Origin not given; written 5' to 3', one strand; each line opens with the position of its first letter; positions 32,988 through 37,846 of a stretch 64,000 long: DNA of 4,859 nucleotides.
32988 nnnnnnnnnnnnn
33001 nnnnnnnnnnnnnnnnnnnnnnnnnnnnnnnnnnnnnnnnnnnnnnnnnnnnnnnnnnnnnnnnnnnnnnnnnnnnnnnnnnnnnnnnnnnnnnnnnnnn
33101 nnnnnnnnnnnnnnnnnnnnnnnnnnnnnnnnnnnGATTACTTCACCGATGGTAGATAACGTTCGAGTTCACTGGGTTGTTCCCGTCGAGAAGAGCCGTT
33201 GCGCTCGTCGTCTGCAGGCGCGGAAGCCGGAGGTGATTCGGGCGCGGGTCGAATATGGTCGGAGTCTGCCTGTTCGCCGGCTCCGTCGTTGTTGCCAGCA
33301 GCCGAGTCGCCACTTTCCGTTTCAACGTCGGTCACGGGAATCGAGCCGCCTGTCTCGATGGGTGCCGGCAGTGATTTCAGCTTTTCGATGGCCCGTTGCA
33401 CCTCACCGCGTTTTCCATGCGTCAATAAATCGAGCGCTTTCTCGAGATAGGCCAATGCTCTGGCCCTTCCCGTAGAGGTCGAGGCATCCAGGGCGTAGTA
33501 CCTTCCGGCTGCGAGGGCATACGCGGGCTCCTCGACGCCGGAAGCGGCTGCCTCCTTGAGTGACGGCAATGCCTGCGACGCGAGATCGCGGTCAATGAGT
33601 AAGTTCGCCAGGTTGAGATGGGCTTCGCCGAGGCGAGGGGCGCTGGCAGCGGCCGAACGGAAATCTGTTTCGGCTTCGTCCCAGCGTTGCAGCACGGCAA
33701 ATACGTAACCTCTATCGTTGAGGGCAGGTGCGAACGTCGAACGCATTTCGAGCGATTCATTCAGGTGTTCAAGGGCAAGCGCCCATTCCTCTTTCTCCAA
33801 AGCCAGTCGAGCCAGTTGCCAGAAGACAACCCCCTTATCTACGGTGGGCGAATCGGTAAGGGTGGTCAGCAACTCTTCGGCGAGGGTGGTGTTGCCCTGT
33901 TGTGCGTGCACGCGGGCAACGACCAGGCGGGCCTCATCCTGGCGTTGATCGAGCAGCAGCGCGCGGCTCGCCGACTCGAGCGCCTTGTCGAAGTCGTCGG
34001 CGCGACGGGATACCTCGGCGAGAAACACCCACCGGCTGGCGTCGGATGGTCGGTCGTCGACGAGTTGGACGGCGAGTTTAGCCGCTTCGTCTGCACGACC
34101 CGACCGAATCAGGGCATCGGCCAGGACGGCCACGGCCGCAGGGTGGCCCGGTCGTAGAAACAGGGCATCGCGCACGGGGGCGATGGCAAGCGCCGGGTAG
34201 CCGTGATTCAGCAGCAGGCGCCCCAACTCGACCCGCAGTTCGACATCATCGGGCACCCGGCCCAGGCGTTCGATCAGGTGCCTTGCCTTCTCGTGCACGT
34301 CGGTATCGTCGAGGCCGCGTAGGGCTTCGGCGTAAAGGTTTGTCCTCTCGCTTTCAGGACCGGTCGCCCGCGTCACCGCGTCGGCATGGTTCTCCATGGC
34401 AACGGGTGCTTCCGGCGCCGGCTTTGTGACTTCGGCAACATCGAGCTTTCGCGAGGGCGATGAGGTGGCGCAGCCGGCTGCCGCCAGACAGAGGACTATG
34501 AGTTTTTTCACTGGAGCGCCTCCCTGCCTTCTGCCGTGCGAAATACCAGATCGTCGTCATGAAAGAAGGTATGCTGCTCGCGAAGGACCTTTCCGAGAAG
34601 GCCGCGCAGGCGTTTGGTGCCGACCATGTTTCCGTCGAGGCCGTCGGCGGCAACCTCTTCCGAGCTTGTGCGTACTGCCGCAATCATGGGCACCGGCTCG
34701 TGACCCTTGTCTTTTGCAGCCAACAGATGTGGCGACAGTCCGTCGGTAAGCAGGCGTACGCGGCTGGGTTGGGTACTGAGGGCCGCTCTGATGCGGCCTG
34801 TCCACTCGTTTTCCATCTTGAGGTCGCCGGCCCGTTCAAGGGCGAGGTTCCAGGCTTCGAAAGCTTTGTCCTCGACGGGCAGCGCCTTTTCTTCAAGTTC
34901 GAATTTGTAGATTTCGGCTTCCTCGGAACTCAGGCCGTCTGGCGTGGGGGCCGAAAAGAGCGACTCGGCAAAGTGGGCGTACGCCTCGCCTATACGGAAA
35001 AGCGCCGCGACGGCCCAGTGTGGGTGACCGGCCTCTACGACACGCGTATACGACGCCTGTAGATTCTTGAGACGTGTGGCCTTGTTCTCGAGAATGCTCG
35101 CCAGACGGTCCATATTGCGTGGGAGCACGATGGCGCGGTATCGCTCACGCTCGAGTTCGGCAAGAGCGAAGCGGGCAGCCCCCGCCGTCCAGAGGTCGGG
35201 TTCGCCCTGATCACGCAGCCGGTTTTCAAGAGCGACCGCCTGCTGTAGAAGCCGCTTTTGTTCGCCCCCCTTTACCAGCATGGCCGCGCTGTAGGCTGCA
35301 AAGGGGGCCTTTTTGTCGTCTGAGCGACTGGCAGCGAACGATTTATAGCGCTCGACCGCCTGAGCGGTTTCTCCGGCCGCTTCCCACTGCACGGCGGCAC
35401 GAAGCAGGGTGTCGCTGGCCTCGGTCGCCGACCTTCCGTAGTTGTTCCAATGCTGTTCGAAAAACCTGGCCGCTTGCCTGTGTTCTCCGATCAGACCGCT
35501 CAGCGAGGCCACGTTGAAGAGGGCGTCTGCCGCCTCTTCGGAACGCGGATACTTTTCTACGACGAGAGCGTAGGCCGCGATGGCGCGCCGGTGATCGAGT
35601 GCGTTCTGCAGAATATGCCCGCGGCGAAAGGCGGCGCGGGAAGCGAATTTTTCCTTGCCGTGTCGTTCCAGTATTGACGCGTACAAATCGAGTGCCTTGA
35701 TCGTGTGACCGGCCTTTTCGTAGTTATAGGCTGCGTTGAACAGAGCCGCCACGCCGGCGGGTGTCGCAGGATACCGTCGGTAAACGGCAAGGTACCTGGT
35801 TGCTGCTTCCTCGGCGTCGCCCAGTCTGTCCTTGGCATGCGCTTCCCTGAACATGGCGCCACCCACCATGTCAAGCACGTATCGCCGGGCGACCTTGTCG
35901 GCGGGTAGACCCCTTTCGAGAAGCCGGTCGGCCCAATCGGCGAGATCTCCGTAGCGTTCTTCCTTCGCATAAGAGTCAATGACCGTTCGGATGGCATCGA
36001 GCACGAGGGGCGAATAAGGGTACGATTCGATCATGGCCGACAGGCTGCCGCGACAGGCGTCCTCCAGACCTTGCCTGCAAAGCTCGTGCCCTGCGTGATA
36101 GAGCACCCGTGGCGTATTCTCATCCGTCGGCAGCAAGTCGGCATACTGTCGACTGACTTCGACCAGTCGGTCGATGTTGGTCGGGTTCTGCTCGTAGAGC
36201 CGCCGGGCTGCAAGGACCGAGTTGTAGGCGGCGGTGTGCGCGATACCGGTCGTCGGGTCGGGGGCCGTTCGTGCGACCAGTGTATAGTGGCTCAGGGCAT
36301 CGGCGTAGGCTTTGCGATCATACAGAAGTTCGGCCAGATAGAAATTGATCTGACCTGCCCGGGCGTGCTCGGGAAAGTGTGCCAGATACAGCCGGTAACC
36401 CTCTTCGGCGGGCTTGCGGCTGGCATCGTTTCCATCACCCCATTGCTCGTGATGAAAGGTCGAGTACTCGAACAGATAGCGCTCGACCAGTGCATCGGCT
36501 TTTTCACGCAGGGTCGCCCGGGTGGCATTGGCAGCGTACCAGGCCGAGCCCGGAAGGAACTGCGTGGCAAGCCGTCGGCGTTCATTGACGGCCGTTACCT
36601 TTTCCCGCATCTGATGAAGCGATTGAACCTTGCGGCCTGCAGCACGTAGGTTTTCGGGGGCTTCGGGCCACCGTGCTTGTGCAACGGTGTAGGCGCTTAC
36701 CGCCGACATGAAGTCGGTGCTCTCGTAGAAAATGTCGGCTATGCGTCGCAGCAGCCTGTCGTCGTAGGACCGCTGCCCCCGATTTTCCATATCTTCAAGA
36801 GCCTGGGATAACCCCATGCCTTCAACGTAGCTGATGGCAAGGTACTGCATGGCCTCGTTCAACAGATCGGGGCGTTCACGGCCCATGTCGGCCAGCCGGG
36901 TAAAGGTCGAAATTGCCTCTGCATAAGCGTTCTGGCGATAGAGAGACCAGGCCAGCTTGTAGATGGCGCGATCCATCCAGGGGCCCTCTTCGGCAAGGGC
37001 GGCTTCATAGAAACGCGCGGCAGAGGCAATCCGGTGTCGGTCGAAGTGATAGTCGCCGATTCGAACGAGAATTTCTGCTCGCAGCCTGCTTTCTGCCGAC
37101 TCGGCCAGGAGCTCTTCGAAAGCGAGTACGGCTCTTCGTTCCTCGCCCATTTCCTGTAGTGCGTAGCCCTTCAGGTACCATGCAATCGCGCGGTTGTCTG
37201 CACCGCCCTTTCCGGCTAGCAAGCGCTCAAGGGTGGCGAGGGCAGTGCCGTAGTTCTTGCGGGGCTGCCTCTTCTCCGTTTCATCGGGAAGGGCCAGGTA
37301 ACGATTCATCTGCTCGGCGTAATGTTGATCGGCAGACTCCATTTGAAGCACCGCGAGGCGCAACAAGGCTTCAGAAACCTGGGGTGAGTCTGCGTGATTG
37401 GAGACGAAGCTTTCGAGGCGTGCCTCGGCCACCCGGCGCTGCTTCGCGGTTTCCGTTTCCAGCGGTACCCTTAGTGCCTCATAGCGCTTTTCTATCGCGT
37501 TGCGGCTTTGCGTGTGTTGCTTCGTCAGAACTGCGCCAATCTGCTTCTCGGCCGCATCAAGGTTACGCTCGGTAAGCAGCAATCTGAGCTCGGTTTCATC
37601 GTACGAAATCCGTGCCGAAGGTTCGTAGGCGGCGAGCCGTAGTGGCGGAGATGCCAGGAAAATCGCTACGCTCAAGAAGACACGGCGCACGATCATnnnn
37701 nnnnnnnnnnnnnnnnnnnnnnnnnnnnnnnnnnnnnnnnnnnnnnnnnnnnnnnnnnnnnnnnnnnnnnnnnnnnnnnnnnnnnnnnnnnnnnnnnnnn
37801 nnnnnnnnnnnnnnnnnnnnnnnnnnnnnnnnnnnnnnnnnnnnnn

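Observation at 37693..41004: Two adjacent proteins share a coiled-coil plus 'PG(P/N)HT(V/I)' beta-domain module resembling PEGA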

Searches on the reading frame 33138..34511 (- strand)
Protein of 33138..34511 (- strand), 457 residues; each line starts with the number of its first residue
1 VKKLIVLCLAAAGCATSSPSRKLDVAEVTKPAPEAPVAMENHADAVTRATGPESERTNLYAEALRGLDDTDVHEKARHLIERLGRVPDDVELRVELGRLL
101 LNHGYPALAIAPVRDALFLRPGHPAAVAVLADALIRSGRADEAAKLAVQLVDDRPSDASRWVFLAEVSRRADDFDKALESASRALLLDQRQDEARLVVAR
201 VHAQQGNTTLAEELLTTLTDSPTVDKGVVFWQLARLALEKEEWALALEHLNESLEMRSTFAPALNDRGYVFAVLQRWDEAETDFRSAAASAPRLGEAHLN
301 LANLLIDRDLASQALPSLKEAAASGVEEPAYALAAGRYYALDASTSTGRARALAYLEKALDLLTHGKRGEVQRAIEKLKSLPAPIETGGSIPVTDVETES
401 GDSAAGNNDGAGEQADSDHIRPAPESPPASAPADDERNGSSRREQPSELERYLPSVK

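Call 3: search_protein_families(library=pfam, proteins=[window:33138-34511:-], max_evalue=0.1)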
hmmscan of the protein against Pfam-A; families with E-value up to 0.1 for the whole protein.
window:33138-34511:- (457 aa): 19 families
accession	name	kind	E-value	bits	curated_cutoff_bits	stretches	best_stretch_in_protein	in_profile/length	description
PF14559.12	TPR_19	-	4.8e-15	56.1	25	3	114-161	15-61/68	Tetratricopeptide repeat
PF07719.23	TPR_2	-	2.7e-13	49.3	27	1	261-292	1-32/34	Tetratricopeptide repeat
PF23914.1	TPR_CcmH_CycH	-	2.4e-11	44.2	42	2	152-252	44-146/158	Cytochrome c-type biogenesis protein H TPR domain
PF13432.12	TPR_16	-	5.7e-11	43.1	32.7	3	130-185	3-58/65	Tetratricopeptide repeat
PF13424.12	TPR_12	-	7.7e-09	36.1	30.1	2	261-306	3-49/77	Tetratricopeptide repeat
PF00515.34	TPR_1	-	1.1e-08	35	27.8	0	261-287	1-27/34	Tetratricopeptide repeat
PF13428.12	TPR_14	-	1e-07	32.4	23.5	2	124-166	1-43/44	Tetratricopeptide repeat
PF12895.13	ANAPC3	-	5.2e-07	30.3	27.2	1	139-215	4-79/82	Anaphase-promoting complex, cyclosome, subunit 3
PF13431.12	TPR_17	-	5.8e-06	26.6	24.4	0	250-281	2-33/34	Tetratricopeptide repeat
PF13371.12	TPR_9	-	7.3e-05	23.2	35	1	235-298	3-66/73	Tetratricopeptide repeat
PF09295.16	ChAPs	-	0.00023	20.7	20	1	64-261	176-362/395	ChAPs (Chs5p-Arf1p-binding proteins)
PF13414.12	TPR_11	-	0.00051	20.1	26.8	0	239-271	6-38/42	TPR repeat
PF13181.12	TPR_8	-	0.00075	19.9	25.7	0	160-189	3-32/34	Tetratricopeptide repeat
PF22860.2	DUF7017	-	0.0014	19.1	27.5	1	131-211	8-90/141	Domain of unknown function (DUF7017)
PF25064.1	ARM_TT21_5th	-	0.0053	17.5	27.8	0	126-185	3-62/117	TT21 fifth ARM repeats domain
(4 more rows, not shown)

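Call 4: search_protein_families(library=ncbifam, proteins=[window:33138-34511:-], max_evalue=0.1)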
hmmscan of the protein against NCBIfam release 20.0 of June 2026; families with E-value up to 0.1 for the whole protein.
window:33138-34511:- (457 aa): 19 families
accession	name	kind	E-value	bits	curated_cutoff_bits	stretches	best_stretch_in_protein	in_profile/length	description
TIGR02917.1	PEP_TPR_lipo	equivalog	7.1e-20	70.5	312.2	1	73-362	549-832/899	XrtA/PEP-CTERM system TPR-repeat protein PrsT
NF033758.1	gliding_GltE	equivalog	9.2e-13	47.9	225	2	6-211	5-207/411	adventurous gliding motility TPR repeat lipoprotein GltE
NF040959.1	MamA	equivalog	1.5e-11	44.2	200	2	55-189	35-170/204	magnetosome protein MamA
TIGR02521.1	type_IV_pilW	equivalog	1.8e-11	44.1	154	2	232-362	36-164/234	type IV pilus biogenesis/stability protein PilW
NF033762.1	social_mot_Tgl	equivalog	3.5e-08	33.1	225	2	232-315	36-120/252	social motility TPR repeat lipoprotein Tgl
NF033920.0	C39_PA2778_fam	equivalog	2.7e-07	30.2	150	0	203-291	167-254/255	PA2778 family cysteine peptidase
NF052415.1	T3SS_chap_SctY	equivalog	5.7e-07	30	70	2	96-185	12-104/106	type III secretion apparatus assembly chaperone SctY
TIGR03939.1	PGA_TPR_OMP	equivalog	2.8e-06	25.9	366.65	1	134-256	63-183/800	poly-beta-1,6 N-acetyl-D-glucosamine export porin PgaA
NF052400.1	M48_BAM_BepA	equivalog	5.9e-06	25.3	570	1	47-199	298-450/483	beta-barrel assembly-enhancing protease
NF008756.0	PRK11788.1-4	equivalog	2.4e-05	23.6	474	1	80-317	59-304/389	lipopolysaccharide assembly protein LapB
TIGR00540.1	TPR_hemY_coli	hypoth_equivalog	9e-05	21.4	142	1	135-214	303-381/385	heme biosynthesis-associated TPR protein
TIGR02552.1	LcrH_SycD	equivalog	0.00018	21.2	104.8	1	130-217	24-111/136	SycD/LcrH family type III secretion system chaperone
NF008017.0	PRK10747.1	equivalog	0.0002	20.4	608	1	75-146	313-383/398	protoheme IX biogenesis protein HemY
NF011721.1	PRK15174.1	equivalog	0.0026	16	1200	1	74-161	268-354/656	Vi polysaccharide transport protein VexE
TIGR00990.1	3a0801s09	subfamily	0.01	14.5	757.25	0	237-322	486-569/615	mitochondrial import receptor subunit TOM70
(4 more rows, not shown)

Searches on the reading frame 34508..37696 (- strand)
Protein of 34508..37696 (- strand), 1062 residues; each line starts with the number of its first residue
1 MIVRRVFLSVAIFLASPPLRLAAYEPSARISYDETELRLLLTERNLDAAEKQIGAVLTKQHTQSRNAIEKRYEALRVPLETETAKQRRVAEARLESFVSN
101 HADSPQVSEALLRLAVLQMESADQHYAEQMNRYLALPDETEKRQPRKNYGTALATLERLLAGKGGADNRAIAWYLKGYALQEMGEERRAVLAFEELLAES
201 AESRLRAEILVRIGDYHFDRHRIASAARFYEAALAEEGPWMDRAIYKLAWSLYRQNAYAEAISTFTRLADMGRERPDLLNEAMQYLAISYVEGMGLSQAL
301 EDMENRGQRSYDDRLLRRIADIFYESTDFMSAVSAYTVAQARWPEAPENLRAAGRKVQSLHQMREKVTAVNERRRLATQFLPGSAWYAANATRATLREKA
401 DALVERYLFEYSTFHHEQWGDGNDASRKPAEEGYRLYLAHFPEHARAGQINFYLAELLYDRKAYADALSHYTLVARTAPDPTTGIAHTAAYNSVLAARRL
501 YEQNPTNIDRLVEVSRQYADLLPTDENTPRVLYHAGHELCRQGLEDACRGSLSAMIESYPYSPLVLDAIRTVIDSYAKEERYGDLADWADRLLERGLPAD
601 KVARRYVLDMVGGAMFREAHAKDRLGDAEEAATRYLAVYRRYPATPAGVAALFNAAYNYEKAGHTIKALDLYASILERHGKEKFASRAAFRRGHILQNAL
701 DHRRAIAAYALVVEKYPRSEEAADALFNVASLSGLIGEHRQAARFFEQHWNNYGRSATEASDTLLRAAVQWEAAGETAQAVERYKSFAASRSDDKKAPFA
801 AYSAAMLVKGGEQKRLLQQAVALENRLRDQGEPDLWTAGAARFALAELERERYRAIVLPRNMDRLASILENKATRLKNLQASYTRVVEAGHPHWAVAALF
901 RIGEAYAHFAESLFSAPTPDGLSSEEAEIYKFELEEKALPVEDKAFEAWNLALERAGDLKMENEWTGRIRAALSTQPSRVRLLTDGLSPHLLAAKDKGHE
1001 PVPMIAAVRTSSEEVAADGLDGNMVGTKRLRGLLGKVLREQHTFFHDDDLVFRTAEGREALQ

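Call 3: search_protein_families(library=pfam, proteins=[window:34508-37696:-], max_evalue=0.1)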
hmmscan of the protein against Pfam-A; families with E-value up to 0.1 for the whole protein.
window:34508-37696:- (1062 aa): 9 families
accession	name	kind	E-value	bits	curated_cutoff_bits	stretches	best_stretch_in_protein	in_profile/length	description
PF13174.12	TPR_6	-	4.4e-17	61.9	26.3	1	244-269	2-27/33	Tetratricopeptide repeat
PF07719.23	TPR_2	-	4.5e-07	29.9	27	0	244-268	3-27/34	Tetratricopeptide repeat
PF13432.12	TPR_16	-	1.6e-05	25.6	32.7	1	213-272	3-61/65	Tetratricopeptide repeat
PF14559.12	TPR_19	-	0.00062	20.5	25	1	219-276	3-59/68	Tetratricopeptide repeat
PF12895.13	ANAPC3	-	0.00067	20.3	27.2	1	219-267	1-48/82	Anaphase-promoting complex, cyclosome, subunit 3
PF13181.12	TPR_8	-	0.013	16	25.7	0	172-197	3-28/34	Tetratricopeptide repeat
PF13424.12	TPR_12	-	0.016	15.8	30.1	0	688-748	5-70/77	Tetratricopeptide repeat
PF08334.16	T2SSG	-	0.024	15.1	21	0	704-729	23-48/108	Type II secretion system (T2SS), protein G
PF00515.34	TPR_1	-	0.087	13.1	27.8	0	170-195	1-26/34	Tetratricopeptide repeat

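Call 4: search_protein_families(library=ncbifam, proteins=[window:34508-37696:-], max_evalue=0.1)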
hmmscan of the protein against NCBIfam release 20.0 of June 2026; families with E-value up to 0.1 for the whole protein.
window:34508-37696:- (1062 aa): 9 families
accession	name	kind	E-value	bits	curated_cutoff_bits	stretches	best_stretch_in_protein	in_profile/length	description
TIGR02795.1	tol_pal_ybgF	equivalog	1.9e-28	99.4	90.1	4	651-758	4-111/119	tol-pal system protein YbgF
TIGR03302.1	OM_YfiO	subfamily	2.4e-14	53.4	81.4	2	614-731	35-160/239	outer membrane protein assembly factor BamD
NF008068.0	PRK10803.1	equivalog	9.1e-09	35.6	383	2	630-726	161-257/263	cell division protein CpoB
NF052312.1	T9SS_PorW_SprE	equivalog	3.2e-07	29.4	250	0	146-235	266-356/716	type IX secretion system periplasmic lipoprotein PorW/SprE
NF040959.1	MamA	equivalog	1.2e-05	24.9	200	1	172-270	73-167/204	magnetosome protein MamA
NF002725.1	PRK02603.1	equivalog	0.0033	17.4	143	0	168-249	33-113/173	photosystem I assembly protein Ycf3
NF053607.1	CHU_0125_OmpA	equivalog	0.0082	14.7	620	1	177-283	26-127/639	CHU_0125 family OmpA-like outer membrane integrity protein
NF047507.1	TPR_BatC_Lepto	exception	0.014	14.9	175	0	653-723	62-133/214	TPR repeat-containing protein BatC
NF040561.1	PrimPol_Msp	equivalog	0.067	11.7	200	0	685-731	24-70/515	CRISPR-associated primase-polymerase type A1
